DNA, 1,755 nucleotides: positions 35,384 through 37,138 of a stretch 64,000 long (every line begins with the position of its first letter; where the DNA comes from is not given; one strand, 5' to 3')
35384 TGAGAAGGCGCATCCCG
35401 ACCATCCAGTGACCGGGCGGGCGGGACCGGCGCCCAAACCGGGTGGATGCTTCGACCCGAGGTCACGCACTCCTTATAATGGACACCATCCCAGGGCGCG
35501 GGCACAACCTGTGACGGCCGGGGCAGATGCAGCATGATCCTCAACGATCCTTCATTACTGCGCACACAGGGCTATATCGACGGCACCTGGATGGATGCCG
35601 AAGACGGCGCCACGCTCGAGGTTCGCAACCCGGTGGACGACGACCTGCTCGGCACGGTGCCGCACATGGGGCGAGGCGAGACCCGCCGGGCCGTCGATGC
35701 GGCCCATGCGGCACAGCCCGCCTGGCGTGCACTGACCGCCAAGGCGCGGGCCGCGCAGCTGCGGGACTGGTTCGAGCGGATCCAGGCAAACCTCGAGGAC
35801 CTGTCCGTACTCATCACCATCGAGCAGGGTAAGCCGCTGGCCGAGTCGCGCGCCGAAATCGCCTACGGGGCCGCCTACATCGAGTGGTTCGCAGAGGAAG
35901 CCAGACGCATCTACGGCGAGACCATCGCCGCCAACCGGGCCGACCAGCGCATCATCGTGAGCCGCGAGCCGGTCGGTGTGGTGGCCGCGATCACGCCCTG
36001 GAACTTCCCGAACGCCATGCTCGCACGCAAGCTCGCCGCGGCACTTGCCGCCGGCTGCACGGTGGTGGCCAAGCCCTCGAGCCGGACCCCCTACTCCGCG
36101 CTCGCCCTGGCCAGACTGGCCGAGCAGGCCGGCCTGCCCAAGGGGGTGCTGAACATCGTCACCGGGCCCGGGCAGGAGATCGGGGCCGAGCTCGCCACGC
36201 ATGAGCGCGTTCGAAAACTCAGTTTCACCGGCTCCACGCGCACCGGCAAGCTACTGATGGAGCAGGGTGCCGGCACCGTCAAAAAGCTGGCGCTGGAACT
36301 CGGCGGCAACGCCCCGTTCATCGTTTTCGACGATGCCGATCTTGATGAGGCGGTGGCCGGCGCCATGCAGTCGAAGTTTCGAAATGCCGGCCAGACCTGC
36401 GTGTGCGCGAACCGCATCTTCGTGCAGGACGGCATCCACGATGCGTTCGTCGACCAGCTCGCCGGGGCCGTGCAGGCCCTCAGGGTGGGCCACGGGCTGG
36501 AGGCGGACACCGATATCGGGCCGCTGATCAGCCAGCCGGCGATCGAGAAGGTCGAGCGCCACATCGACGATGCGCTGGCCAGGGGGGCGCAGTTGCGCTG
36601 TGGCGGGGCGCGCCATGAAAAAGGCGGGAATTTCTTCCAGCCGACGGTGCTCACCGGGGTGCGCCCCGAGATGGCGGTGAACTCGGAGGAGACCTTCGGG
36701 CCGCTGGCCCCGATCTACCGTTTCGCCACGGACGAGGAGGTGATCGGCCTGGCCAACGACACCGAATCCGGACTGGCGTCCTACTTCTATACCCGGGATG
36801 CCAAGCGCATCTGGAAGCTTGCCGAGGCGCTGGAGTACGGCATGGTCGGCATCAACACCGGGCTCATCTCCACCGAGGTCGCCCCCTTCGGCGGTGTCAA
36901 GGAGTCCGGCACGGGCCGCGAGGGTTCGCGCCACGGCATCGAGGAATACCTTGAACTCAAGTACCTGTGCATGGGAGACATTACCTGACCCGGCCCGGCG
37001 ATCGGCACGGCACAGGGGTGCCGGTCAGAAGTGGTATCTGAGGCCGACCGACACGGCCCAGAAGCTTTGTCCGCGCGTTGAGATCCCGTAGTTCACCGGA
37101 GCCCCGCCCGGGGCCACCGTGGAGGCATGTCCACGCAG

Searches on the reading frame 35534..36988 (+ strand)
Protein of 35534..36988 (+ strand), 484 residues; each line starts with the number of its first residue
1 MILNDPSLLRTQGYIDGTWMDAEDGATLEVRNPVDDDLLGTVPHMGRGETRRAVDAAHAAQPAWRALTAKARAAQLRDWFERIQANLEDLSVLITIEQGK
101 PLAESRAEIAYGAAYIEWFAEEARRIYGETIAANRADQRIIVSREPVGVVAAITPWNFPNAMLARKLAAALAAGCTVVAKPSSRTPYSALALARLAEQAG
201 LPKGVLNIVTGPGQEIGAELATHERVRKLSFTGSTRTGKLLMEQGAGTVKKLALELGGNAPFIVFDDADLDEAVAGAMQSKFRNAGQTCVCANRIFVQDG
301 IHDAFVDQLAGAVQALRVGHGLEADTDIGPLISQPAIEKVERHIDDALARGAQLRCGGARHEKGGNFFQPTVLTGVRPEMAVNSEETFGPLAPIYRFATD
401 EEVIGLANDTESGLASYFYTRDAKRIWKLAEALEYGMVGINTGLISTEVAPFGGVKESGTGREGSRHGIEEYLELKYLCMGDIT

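Call 13: search_protein_families(library=pfam, proteins=[window:35534-36988:+], max_evalue=0.001)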
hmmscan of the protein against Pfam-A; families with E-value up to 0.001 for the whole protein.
window:35534-36988:+ (484 aa): 1 family
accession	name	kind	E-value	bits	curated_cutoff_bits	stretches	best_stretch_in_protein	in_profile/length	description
PF00171.27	Aldedh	-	8.8e-173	575.5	23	1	19-477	1-460/461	Aldehyde dehydrogenase family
